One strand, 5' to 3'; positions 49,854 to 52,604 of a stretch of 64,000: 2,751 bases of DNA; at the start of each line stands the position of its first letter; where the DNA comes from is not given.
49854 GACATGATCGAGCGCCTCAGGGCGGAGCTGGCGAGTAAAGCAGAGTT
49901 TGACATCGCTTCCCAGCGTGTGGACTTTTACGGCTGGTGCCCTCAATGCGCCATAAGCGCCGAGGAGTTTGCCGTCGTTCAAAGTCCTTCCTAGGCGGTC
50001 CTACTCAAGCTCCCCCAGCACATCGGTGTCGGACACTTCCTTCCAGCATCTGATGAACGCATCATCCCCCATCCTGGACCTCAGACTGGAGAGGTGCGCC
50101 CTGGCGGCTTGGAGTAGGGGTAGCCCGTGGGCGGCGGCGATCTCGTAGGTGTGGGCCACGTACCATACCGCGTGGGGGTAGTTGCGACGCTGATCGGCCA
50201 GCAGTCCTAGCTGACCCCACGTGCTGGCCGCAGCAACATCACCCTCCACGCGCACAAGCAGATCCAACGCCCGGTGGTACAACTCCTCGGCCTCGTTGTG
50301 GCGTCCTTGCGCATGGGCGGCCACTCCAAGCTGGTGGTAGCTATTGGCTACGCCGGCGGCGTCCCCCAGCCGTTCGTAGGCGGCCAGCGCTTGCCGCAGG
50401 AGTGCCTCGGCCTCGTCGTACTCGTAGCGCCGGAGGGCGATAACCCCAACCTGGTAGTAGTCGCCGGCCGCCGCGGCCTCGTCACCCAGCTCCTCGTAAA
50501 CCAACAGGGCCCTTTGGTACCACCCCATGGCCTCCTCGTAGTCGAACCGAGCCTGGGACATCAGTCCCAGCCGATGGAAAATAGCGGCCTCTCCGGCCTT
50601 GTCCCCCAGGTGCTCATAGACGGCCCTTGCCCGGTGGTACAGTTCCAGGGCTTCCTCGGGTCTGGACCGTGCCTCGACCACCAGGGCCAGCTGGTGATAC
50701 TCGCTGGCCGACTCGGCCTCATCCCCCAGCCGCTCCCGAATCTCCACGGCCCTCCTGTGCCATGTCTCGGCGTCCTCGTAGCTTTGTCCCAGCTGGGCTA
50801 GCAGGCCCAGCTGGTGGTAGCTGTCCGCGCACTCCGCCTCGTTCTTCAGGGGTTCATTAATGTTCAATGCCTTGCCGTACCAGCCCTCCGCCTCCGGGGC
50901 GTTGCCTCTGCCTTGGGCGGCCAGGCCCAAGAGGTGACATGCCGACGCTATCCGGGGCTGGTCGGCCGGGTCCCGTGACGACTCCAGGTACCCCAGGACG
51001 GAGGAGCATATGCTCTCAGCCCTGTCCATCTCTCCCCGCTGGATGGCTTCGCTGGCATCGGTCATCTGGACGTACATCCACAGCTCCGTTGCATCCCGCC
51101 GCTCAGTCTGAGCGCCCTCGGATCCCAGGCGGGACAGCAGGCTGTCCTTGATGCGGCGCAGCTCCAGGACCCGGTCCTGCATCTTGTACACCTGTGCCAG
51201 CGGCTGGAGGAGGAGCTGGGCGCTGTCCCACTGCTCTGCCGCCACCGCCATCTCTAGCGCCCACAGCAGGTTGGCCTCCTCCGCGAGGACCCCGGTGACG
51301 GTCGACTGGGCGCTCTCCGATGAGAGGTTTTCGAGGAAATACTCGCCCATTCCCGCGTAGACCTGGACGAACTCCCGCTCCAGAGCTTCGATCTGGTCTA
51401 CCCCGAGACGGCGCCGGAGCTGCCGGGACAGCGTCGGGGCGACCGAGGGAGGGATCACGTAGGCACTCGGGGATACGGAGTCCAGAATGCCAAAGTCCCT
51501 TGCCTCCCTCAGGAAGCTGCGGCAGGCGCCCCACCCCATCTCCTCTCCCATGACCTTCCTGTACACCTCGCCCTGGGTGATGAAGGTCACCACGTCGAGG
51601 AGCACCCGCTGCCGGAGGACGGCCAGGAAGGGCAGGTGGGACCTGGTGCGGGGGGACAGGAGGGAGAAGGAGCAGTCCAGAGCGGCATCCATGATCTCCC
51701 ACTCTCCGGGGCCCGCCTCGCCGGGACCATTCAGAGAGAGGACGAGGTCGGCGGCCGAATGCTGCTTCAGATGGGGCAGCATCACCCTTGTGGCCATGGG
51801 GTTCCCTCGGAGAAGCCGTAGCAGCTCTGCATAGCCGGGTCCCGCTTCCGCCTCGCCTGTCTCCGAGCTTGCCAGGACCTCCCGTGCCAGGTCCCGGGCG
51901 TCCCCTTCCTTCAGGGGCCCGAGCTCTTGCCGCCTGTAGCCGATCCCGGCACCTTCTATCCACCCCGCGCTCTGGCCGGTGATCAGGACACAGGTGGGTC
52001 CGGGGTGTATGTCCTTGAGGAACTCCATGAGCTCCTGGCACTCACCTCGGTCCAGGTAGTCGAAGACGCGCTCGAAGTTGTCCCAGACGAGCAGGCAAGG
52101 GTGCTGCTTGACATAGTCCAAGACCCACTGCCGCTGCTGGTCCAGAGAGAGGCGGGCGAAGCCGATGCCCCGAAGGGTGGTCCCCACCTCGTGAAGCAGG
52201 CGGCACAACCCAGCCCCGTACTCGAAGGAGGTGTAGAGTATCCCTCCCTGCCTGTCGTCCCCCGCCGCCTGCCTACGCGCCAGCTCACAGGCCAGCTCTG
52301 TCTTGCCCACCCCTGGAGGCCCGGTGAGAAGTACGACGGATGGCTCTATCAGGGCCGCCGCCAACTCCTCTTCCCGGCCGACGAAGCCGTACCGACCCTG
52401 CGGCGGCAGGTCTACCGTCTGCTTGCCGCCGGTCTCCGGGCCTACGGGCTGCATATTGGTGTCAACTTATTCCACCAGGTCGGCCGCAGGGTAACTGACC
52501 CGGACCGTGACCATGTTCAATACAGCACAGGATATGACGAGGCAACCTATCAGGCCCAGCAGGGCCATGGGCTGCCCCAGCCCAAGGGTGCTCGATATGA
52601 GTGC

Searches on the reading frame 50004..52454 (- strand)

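Call 73: search_protein_families(library=pfam, proteins=[window:50004-52454:-], max_evalue=0.01)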
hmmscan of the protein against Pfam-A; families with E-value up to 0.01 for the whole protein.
window:50004-52454:- (817 aa): 17 families
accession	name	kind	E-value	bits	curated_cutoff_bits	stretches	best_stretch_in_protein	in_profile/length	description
PF13424.12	TPR_12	-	2e-41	140.5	30.1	6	667-732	7-74/77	Tetratricopeptide repeat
PF13374.12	TPR_10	-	1.4e-27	95.3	27.5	4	702-739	1-38/42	Tetratricopeptide repeat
PF07719.23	TPR_2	-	2.4e-13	49.5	27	1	703-732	1-30/34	Tetratricopeptide repeat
PF00515.34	TPR_1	-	7.6e-13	48.1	27.8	1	703-732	1-30/34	Tetratricopeptide repeat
PF13176.12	TPR_7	-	3.8e-10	39.5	27.9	1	705-733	1-29/36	Tetratricopeptide repeat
PF14938.12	SNAP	-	8.5e-10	39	25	1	518-648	50-180/282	Soluble NSF attachment protein, SNAP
PF24885.1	TPR_NPHP3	-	4e-09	36.7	100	2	491-584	130-224/239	Nephrocystin-3 TPR domain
PF13481.12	AAA_25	-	7.1e-08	32.7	27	1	36-103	31-99/195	AAA domain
PF13401.12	AAA_22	-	2.8e-07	31.3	27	1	39-151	6-109/130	AAA domain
PF13181.12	TPR_8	-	1.8e-06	28.1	25.7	0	703-732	1-30/34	Tetratricopeptide repeat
PF13238.12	AAA_18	-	3.8e-05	24.6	29.4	1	41-85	1-39/128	AAA domain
PF05729.18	NACHT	-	5.2e-05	23.6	26.7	1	40-195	2-165/167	NACHT domain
PF13191.12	AAA_16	-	0.00012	23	32.6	1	24-76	2-59/167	AAA ATPase domain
PF20720.3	nSTAND3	-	0.00035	20.7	27.2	1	32-64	11-43/155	Novel STAND NTPase 3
PF17874.7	TPR_MalT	-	0.0069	16.1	45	0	631-733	88-191/336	MalT-like TPR region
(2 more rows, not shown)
